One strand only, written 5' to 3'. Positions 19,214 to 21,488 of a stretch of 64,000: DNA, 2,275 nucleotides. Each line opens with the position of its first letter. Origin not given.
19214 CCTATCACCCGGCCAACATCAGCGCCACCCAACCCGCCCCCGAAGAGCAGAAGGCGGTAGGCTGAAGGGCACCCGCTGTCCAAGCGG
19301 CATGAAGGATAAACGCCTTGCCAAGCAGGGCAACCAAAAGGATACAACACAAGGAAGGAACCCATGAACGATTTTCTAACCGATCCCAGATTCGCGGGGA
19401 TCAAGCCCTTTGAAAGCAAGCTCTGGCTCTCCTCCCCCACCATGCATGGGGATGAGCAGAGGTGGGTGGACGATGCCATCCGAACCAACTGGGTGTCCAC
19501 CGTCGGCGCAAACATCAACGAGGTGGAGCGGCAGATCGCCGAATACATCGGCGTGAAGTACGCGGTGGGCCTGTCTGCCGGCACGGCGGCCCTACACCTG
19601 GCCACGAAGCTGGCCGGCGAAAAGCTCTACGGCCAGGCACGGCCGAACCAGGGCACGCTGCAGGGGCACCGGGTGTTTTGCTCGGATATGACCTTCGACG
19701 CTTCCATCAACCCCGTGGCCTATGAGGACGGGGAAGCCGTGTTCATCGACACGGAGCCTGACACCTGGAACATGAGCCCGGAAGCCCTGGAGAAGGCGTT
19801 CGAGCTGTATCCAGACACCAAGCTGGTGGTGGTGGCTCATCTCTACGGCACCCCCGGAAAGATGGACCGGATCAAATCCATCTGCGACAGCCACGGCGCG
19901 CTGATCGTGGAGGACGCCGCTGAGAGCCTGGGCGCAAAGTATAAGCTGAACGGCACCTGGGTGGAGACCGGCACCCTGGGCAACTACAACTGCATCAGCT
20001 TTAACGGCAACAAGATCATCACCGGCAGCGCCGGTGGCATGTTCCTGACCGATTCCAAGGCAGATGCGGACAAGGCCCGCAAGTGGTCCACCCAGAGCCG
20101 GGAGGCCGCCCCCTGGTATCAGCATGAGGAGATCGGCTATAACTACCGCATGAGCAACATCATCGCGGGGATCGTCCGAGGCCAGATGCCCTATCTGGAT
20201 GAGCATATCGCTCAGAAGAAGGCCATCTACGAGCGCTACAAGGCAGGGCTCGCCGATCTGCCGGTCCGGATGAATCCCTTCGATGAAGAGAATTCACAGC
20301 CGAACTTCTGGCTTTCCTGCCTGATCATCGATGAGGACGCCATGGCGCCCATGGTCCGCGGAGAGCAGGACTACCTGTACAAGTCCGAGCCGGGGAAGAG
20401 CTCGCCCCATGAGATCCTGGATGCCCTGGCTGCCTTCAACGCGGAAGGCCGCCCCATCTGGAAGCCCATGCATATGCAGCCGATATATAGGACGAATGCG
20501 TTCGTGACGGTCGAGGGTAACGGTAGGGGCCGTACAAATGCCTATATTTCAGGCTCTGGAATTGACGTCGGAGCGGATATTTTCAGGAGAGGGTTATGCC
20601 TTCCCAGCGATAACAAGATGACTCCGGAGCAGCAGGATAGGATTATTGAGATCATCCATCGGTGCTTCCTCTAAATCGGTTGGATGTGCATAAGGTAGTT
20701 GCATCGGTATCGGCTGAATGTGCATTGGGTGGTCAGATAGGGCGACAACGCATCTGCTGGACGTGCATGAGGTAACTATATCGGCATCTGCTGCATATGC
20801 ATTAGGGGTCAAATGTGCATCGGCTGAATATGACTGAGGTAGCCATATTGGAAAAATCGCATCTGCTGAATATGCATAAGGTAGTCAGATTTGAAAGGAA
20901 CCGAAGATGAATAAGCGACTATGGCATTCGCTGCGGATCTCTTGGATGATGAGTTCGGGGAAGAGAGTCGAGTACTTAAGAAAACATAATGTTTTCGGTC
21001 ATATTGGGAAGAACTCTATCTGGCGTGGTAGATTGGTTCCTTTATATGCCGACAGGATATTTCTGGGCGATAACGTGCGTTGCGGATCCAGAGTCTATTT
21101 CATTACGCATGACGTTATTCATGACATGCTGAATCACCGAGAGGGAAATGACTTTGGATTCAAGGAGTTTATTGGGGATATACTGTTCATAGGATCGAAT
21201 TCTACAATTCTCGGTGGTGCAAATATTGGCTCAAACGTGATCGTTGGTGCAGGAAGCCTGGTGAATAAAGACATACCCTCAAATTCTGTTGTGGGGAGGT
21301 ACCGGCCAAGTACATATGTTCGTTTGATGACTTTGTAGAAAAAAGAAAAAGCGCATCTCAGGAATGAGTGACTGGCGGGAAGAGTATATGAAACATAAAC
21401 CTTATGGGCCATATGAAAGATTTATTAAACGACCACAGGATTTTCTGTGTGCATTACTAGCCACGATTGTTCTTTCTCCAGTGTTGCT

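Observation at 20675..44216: Sharply AT-rich ~23.5-kb mosaic cassette inside a GC-rich polysaccharide locus, with no mobility genes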

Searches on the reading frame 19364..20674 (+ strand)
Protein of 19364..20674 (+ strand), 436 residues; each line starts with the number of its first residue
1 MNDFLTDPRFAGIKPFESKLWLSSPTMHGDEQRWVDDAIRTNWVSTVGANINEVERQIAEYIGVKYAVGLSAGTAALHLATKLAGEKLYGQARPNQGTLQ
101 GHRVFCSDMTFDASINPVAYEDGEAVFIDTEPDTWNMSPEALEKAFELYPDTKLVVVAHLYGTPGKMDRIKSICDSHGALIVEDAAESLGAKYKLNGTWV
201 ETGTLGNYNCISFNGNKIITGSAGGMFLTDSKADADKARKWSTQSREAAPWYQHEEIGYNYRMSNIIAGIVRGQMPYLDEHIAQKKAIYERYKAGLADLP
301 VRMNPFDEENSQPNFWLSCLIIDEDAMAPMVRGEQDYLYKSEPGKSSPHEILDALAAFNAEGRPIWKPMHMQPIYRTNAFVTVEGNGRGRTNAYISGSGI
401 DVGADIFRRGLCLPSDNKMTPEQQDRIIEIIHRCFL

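Call 5: search_protein_families(library=pfam, proteins=[window:19364-20674:+])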
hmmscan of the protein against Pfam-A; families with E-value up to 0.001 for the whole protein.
window:19364-20674:+ (436 aa): 2 families
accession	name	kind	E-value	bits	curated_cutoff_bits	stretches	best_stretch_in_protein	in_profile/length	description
PF01041.23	DegT_DnrJ_EryC1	-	6.5e-72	243.2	19.8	1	28-431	4-359/360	DegT/DnrJ/EryC1/StrS aminotransferase family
PF01212.27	Beta_elim_lyase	-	7.6e-05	22.6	27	1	50-191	33-175/288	Beta-eliminating lyase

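Call 9: find_encoding_contigs(protein=window:19364-20674:+, flank=10000, max_places=10)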
Protein window:19364-20674:+ (436 aa): 3 contigs read that carry it; 1 place shown.
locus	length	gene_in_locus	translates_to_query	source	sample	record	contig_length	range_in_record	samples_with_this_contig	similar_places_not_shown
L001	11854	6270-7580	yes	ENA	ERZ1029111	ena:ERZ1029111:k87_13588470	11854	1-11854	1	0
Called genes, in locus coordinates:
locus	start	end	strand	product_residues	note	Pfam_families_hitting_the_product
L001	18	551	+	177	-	PF02357:NusG (weak)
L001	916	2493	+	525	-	PF03816:LytR_cpsA_psr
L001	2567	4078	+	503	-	PF03816:LytR_cpsA_psr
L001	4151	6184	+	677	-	PF13727:CoA_binding_3, PF01073:3Beta_HSD (weak), PF01370:Epimerase, PF02719:Polysacc_synt_2, PF04321:RmlD_sub_bind, PF16363:GDP_Man_Dehyd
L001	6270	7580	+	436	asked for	PF01041:DegT_DnrJ_EryC1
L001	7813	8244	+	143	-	PF00132:Hexapep (weak)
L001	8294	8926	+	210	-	PF02397:Bac_transf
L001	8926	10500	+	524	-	PF21360:PylC-like_N, PF02655:ATP-grasp_3, PF13535:ATP-grasp_4 (faint), PF15632:ATPgrasp_Ter, PF00702:Hydrolase, PF12710:HAD (weak), PF13419:HAD_2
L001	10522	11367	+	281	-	PF04991:LicD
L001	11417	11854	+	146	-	?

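Call 11: find_related_loci(query=window:19364-20674:+, collection=genome_contigs, flank=10000)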
Query window:19364-20674:+ (436 aa) in genome_contigs; peptide patterns used: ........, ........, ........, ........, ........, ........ (x = any residue, [..] = any of these).
600 stretches matched a pattern (row limit reached: there are more); 594 encode a relative of the query (tblastn E <= 1e-3); the best 80 are kept; 80 distinct loci.
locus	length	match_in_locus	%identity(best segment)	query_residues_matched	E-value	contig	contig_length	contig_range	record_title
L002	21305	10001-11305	89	1-435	0e+0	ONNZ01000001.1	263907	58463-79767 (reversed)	uncultured Clostridiales bacterium isolate RUG472 genome assembly, contig: scaffold_26, whole genome shotgun sequence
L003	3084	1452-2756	88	1-435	0e+0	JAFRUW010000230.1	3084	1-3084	MAG: Oscillospiraceae bacterium isolate RGIG2819 Goat_Omasum.Co__c2052407, whole genome shotgun sequence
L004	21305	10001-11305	86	1-435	0e+0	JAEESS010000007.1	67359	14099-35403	MAG: Bacillota bacterium isolate Tb.RUG.388 NODE_1201_length_67359_cov_5.408407, whole genome shotgun sequence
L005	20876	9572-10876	86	1-435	0e+0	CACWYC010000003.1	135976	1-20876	MAG: Ruminococcaceae bacterium isolate RUG11024 genome assembly, contig: RUG11024_asm_3, whole genome shotgun sequence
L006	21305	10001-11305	87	1-435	0e+0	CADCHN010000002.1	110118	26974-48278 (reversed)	MAG: Ruminococcaceae bacterium isolate RUG14654 genome assembly, contig: RUG14654_asm_2, whole genome shotgun sequence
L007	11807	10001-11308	85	1-436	0e+0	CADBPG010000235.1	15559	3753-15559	MAG: uncultured Clostridiales bacterium isolate RUG14172 genome assembly, contig: RUG14172_asm_235, whole genome shotgun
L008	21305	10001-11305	85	1-435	0e+0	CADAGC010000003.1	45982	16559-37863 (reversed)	MAG: uncultured Ruminococcus sp. isolate RUG13257 genome assembly, contig: RUG13257_asm_3, whole genome shotgun sequence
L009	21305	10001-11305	87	1-435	0e+0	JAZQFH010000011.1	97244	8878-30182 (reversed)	MAG: Erysipelotrichaceae bacterium isolate T1900044633_TS20190099.MAGScoT_cleanbin_000014 SGB_1086_k141_651683, whole ge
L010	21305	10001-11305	84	1-435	0e+0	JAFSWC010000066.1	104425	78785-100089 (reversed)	MAG: Oscillospiraceae bacterium isolate RGIG3527 Goat_Rumen.Co__c1859280, whole genome shotgun sequence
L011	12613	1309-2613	83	1-435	0e+0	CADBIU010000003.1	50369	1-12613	MAG: uncultured Lachnospiraceae bacterium isolate RUG14002 genome assembly, contig: RUG14002_asm_3, whole genome shotgun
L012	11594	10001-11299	83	3-435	0e+0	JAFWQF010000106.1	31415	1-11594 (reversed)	MAG: Clostridiales bacterium isolate RGIG5971 Sheep_Omasum-2__c871126, whole genome shotgun sequence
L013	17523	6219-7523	84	1-435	0e+0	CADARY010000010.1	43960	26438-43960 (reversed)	MAG: Ruminococcaceae bacterium isolate RUG13571 genome assembly, contig: RUG13571_asm_10, whole genome shotgun sequence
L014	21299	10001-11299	84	3-435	0e+0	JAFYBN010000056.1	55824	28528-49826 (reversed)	MAG: Clostridia bacterium isolate RGIG6940 Sheep_Rumen.Co__c1957802, whole genome shotgun sequence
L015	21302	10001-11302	84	3-436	0e+0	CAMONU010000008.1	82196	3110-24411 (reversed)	MAG: uncultured Lachnospiraceae bacterium isolate SRR873608_bin.117_metaWRAP_v1.3_MAG genome assembly, contig: NODE_516_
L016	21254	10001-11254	86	18-435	0e+0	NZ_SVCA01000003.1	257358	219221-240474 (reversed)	MAG: Selenomonas ruminantium isolate SIG242 NODE_17_length_257358_cov_1120.076986, whole genome shotgun sequence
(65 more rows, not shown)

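Call 32: list_cluster_members(proteins=[window:19364-20674:+, window:15661-17172:+, window:13112-13645:+, window:20907-21338:+, window:23616-24461:+, window:31927-32814:+, window:32846-33913:+, window:37005-38510:+, window:38676-39710:+, window:39732-40796:+])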
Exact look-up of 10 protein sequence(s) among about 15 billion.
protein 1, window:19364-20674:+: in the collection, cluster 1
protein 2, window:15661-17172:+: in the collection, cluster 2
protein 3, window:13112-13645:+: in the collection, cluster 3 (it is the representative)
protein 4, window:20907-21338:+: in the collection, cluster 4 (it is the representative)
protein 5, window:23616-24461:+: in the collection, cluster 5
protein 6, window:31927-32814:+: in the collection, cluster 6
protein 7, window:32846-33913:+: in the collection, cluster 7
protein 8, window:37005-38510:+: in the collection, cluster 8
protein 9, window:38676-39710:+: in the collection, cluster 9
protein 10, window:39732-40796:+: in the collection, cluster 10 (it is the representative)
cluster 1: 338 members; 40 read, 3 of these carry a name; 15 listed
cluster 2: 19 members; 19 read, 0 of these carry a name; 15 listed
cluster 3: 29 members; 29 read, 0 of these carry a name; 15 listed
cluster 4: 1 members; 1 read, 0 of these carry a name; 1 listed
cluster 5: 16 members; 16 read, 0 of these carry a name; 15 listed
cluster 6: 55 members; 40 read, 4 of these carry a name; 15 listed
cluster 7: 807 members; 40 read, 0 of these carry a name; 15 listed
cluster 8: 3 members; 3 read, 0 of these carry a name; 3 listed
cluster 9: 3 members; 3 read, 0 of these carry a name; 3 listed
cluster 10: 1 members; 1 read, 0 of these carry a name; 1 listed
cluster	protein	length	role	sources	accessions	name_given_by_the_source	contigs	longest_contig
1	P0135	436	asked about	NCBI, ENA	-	-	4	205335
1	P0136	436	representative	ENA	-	-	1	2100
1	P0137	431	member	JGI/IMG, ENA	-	dTDP-4-amino-4,6-dideoxygalactose transaminase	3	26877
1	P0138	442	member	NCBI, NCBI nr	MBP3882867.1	MAG: DegT/DnrJ/EryC1/StrS family aminotransferase [Lachnospiraceae bacterium] | DegT/DnrJ/EryC1/StrS family aminotransferase [Lachnospiraceae bacterium]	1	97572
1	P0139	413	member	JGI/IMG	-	dTDP-4-amino-4,6-dideoxygalactose transaminase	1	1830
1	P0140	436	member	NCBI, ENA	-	-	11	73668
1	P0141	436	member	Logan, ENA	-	-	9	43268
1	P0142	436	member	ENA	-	-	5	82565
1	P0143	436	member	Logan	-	-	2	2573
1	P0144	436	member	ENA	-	-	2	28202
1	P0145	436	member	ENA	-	-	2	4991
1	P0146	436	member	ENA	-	-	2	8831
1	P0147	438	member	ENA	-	-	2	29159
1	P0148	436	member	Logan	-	-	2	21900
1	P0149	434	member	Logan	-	-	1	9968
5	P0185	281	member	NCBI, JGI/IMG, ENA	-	-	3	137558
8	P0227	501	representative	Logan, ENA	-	-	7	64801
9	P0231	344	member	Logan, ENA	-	-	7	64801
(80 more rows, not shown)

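Call 33: find_encoding_contigs(protein=P0185, flank=10000, max_places=4)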
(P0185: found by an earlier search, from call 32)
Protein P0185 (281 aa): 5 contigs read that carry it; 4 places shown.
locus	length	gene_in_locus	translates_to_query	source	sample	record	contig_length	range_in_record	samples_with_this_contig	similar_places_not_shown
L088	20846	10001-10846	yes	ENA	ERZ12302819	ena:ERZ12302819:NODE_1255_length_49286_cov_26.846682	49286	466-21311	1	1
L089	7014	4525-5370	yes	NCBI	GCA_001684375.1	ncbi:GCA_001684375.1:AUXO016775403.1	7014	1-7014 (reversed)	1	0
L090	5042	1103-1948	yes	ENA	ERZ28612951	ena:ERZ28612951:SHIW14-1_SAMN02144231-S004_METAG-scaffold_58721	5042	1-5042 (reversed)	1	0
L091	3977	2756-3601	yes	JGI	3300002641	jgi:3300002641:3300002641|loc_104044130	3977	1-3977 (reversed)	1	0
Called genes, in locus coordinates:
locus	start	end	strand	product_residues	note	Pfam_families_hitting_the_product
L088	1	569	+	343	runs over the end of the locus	?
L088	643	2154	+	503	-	PF03816:LytR_cpsA_psr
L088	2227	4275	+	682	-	PF13727:CoA_binding_3, PF01073:3Beta_HSD (weak), PF01370:Epimerase, PF02719:Polysacc_synt_2, PF04321:RmlD_sub_bind, PF16363:GDP_Man_Dehyd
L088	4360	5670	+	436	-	PF01041:DegT_DnrJ_EryC1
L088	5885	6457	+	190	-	PF25087:GMPPB_C (faint), PF00132:Hexapep, PF14602:Hexapep_2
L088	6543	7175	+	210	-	PF02397:Bac_transf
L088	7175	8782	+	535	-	PF21360:PylC-like_N, PF02655:ATP-grasp_3, PF13535:ATP-grasp_4 (faint), PF15632:ATPgrasp_Ter, PF00702:Hydrolase, PF13419:HAD_2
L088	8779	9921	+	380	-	-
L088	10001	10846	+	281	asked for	PF04991:LicD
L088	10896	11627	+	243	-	PF00483:NTP_transferase (weak), PF01128:IspD, PF12804:NTP_transf_3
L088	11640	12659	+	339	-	PF01073:3Beta_HSD, PF01370:Epimerase, PF02719:Polysacc_synt_2 (faint), PF13460:NAD_binding_10 (faint), PF16363:GDP_Man_Dehyd, PF07993:NAD_binding_4 (weak)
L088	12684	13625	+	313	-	PF00535:Glycos_transf_2, PF13641:Glyco_tranf_2_3 (faint)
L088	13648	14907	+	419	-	PF21374:WsaF_N, PF22772:WsaF_C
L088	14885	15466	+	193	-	PF25084:LbH_EIF2B (faint), PF25087:GMPPB_C (faint), PF00132:Hexapep, PF14602:Hexapep_2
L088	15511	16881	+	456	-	-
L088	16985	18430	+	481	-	PF01943:Polysacc_synt, PF13440:Polysacc_synt_3, PF03023:MurJ, PF01554:MatE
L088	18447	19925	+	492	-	-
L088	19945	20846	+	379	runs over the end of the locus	PF00155:Aminotran_1_2, PF01041:DegT_DnrJ_EryC1, PF01212:Beta_elim_lyase (weak), PF00266:Aminotran_5 (weak), PF01053:Cys_Met_Meta_PP (faint)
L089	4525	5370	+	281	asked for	PF04991:LicD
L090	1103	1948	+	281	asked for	PF04991:LicD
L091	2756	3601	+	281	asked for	PF04991:LicD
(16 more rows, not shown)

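Call 34: find_encoding_contigs(protein=P0227, flank=10000, max_places=4)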
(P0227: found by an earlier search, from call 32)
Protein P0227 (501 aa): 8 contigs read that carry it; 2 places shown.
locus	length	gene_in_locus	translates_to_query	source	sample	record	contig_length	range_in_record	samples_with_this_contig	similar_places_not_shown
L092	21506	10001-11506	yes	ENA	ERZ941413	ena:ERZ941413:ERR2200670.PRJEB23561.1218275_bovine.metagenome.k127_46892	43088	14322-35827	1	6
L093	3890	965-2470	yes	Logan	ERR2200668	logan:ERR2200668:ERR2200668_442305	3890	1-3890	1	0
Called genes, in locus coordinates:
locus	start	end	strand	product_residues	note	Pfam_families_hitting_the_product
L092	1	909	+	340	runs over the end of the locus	PF01073:3Beta_HSD, PF01370:Epimerase, PF02719:Polysacc_synt_2 (faint), PF07993:NAD_binding_4 (faint), PF16363:GDP_Man_Dehyd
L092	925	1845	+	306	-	PF00535:Glycos_transf_2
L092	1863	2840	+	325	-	-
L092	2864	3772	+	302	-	PF04765:TOD1_MUCI70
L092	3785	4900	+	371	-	-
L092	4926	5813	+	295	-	PF00483:NTP_transferase, PF12804:NTP_transf_3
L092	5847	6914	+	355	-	PF00106:adh_short (faint), PF01073:3Beta_HSD, PF01370:Epimerase, PF02719:Polysacc_synt_2, PF04321:RmlD_sub_bind, PF07993:NAD_binding_4, PF16363:GDP_Man_Dehyd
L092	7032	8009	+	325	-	PF01073:3Beta_HSD, PF01370:Epimerase, PF02719:Polysacc_synt_2, PF04321:RmlD_sub_bind, PF16363:GDP_Man_Dehyd, PF07993:NAD_binding_4 (weak)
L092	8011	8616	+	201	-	PF00908:dTDP_sugar_isom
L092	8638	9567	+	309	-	PF14305:ATPgrasp_TupA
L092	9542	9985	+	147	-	PF14305:ATPgrasp_TupA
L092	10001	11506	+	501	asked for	-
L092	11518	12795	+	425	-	PF04055:Radical_SAM, PF12544:LAM_C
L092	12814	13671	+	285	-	PF02567:PhzC-PhzF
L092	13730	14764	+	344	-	PF01757:Acyl_transf_3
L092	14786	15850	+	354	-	PF01370:Epimerase, PF02719:Polysacc_synt_2, PF04321:RmlD_sub_bind, PF01073:3Beta_HSD, PF07993:NAD_binding_4, PF16363:GDP_Man_Dehyd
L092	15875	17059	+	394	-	PF10509:GalKase_gal_bdg (weak), PF00288:GHMP_kinases_N, PF08544:GHMP_kinases_C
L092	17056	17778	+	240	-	PF00483:NTP_transferase, PF12804:NTP_transf_3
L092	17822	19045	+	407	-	PF03721:UDPG_MGDP_dh_N, PF00984:UDPG_MGDP_dh, PF03720:UDPG_MGDP_dh_C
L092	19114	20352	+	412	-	PF03721:UDPG_MGDP_dh_N, PF00984:UDPG_MGDP_dh, PF03720:UDPG_MGDP_dh_C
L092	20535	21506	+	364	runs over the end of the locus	-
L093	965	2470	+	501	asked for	-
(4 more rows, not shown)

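Call 56: search_protein_families(library=pfam, proteins=[L092:20535-21506:+, L088:8779-9921:+, L088:15511-16881:+, L088:18447-19925:+], max_evalue=0.01)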
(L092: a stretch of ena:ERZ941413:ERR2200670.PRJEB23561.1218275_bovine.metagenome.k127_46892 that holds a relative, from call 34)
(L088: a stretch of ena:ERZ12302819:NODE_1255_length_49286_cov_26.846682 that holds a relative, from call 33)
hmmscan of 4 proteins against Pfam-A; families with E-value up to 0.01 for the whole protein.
L092:20535-21506:+ (324 aa): 0 families

L088:8779-9921:+ (380 aa): 0 families

L088:15511-16881:+ (456 aa): 1 family
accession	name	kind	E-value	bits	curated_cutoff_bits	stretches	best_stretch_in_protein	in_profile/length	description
PF04932.20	Wzy_C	-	0.00036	20.8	31.7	1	224-378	2-148/149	O-Antigen ligase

L088:18447-19925:+ (492 aa): 0 families

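Call 57: find_encoding_contigs(protein=P0231, flank=10000, max_places=6)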
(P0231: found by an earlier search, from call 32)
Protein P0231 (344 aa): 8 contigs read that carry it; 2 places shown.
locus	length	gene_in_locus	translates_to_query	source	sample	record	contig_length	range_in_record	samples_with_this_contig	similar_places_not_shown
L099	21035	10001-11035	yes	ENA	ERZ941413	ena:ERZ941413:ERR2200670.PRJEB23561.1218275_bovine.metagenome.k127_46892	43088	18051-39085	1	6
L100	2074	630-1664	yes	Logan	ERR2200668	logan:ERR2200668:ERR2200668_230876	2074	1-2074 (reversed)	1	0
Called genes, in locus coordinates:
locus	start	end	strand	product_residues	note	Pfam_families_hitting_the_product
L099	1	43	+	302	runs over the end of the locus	PF04765:TOD1_MUCI70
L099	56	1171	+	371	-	-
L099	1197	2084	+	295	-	PF00483:NTP_transferase, PF12804:NTP_transf_3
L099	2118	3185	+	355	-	PF00106:adh_short (faint), PF01073:3Beta_HSD, PF01370:Epimerase, PF02719:Polysacc_synt_2, PF04321:RmlD_sub_bind, PF07993:NAD_binding_4, PF16363:GDP_Man_Dehyd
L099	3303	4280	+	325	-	PF01073:3Beta_HSD, PF01370:Epimerase, PF02719:Polysacc_synt_2, PF04321:RmlD_sub_bind, PF16363:GDP_Man_Dehyd, PF07993:NAD_binding_4 (weak)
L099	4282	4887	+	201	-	PF00908:dTDP_sugar_isom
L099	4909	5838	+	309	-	PF14305:ATPgrasp_TupA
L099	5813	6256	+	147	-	PF14305:ATPgrasp_TupA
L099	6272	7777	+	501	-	-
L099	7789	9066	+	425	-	PF04055:Radical_SAM, PF12544:LAM_C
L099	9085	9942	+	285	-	PF02567:PhzC-PhzF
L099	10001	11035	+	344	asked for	PF01757:Acyl_transf_3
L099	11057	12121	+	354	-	PF01370:Epimerase, PF02719:Polysacc_synt_2, PF04321:RmlD_sub_bind, PF01073:3Beta_HSD, PF07993:NAD_binding_4, PF16363:GDP_Man_Dehyd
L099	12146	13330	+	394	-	PF10509:GalKase_gal_bdg (weak), PF00288:GHMP_kinases_N, PF08544:GHMP_kinases_C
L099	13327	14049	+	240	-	PF00483:NTP_transferase, PF12804:NTP_transf_3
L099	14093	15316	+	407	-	PF03721:UDPG_MGDP_dh_N, PF00984:UDPG_MGDP_dh, PF03720:UDPG_MGDP_dh_C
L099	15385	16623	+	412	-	PF03721:UDPG_MGDP_dh_N, PF00984:UDPG_MGDP_dh, PF03720:UDPG_MGDP_dh_C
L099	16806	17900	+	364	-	-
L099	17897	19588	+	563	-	-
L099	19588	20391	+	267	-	-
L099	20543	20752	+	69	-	PF12844:HTH_19, PF13560:HTH_31, PF13744:HTH_37 (faint), PF13413:HTH_25 (weak), PF13443:HTH_26 (weak), PF01381:HTH_3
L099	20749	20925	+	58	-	-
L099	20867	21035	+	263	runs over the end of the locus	-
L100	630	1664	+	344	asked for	PF01757:Acyl_transf_3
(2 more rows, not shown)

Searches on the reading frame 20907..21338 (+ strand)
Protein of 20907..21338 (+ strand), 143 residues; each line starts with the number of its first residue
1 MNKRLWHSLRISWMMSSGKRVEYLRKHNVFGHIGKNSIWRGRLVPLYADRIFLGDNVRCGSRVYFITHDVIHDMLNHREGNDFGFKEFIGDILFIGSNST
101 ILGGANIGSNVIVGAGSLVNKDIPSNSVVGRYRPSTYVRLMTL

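Call 3: search_protein_families(library=pfam, proteins=[window:20907-21338:+])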
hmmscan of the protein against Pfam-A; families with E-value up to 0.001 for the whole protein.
window:20907-21338:+ (143 aa): 2 families
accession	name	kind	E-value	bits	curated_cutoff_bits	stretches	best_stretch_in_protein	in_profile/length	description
PF00132.30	Hexapep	-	7.1e-07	29.1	27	1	89-120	4-35/36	Bacterial transferase hexapeptide (six repeats)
PF14602.12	Hexapep_2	-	0.00023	21.2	27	1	89-120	4-33/34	Hexapeptide repeat of succinyl-transferase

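Call 17: search_protein_families(library=ncbifam, proteins=[window:20907-21338:+], max_evalue=0.01)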
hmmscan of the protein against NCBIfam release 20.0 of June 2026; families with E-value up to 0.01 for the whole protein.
window:20907-21338:+ (143 aa): 40 families (the best 25 are shown)
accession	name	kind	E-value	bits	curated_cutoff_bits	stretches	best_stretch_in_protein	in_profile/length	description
NF007076.0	PRK09527.1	equivalog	8e-12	45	347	1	32-129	77-174/203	galactoside O-acetyltransferase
NF058585.1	HptprglPActTf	PfamEq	6.6e-11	42.1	300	1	47-130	74-150/172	heptaprenylglyceryl phosphate O-acetyltransferase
NF007499.0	PRK10092.1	equivalog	8.2e-11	42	314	1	48-131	91-174/183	maltose O-acetyltransferase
TIGR03570.1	NeuD_NnaD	subfamily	9e-11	41.7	160.8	1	88-129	155-196/202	NeuD/PglB/VioB family sugar acetyltransferase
NF007240.0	PRK09677.1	equivalog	3.7e-10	39.6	243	1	50-130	85-174/192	putative lipopolysaccharide biosynthesis O-acetyl transferase WbbJ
NF010937.0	PRK14357.1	equivalog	3.4e-08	32.8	658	1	86-128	383-425/448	bifunctional UDP-N-acetylglucosamine diphosphorylase/glucosamine-1-phosphate N-acetyltransferase GlmU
NF041874.1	EPS_EpsC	equivalog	4.1e-08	33.1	150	1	81-129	107-156/168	serine O-acetyltransferase EpsC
TIGR03532.1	DapD_Ac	equivalog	4.6e-08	32.9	231.75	1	89-130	163-204/231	2,3,4,5-tetrahydropyridine-2,6-dicarboxylate N-acetyltransferase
TIGR01173.1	glmU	equivalog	5.3e-08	32.1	366.85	1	86-129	391-434/452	bifunctional UDP-N-acetylglucosamine diphosphorylase/glucosamine-1-phosphate N-acetyltransferase GlmU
NF010936.0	PRK14356.1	equivalog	8.9e-08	31.4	666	1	86-132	398-445/456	bifunctional UDP-N-acetylglucosamine diphosphorylase/glucosamine-1-phosphate N-acetyltransferase GlmU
NF010933.0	PRK14353.1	equivalog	5.2e-07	28.6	505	1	85-128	379-422/453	bifunctional UDP-N-acetylglucosamine diphosphorylase/glucosamine-1-phosphate N-acetyltransferase GlmU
NF010939.0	PRK14359.1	equivalog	1.1e-06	27.5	592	1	85-128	366-409/430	bifunctional UDP-N-acetylglucosamine diphosphorylase/glucosamine-1-phosphate N-acetyltransferase GlmU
NF000311.1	Vat_ABCDEFH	equivalog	2e-06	27.5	300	1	88-131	112-155/201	Vat family streptogramin A O-acetyltransferase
TIGR01172.1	cysE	equivalog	2.4e-06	27.7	210.65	1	89-129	116-156/162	serine O-acetyltransferase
NF007564.0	PRK10191.1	equivalog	2.5e-06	27.1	196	1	79-129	101-151/162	colanic acid biosynthesis acetyltransferase WcaB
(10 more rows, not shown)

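Call 56: search_protein_families(library=pfam, proteins=[L092:20535-21506:+, L088:8779-9921:+, L088:15511-16881:+, L088:18447-19925:+], max_evalue=0.01)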
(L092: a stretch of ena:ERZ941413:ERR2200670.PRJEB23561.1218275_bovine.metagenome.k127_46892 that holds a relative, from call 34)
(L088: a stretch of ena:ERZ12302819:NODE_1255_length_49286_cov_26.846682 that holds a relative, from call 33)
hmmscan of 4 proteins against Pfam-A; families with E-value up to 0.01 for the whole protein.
L092:20535-21506:+ (324 aa): 0 families

L088:8779-9921:+ (380 aa): 0 families

L088:15511-16881:+ (456 aa): 1 family
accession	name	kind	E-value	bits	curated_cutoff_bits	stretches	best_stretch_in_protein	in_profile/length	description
PF04932.20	Wzy_C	-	0.00036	20.8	31.7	1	224-378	2-148/149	O-Antigen ligase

L088:18447-19925:+ (492 aa): 0 families
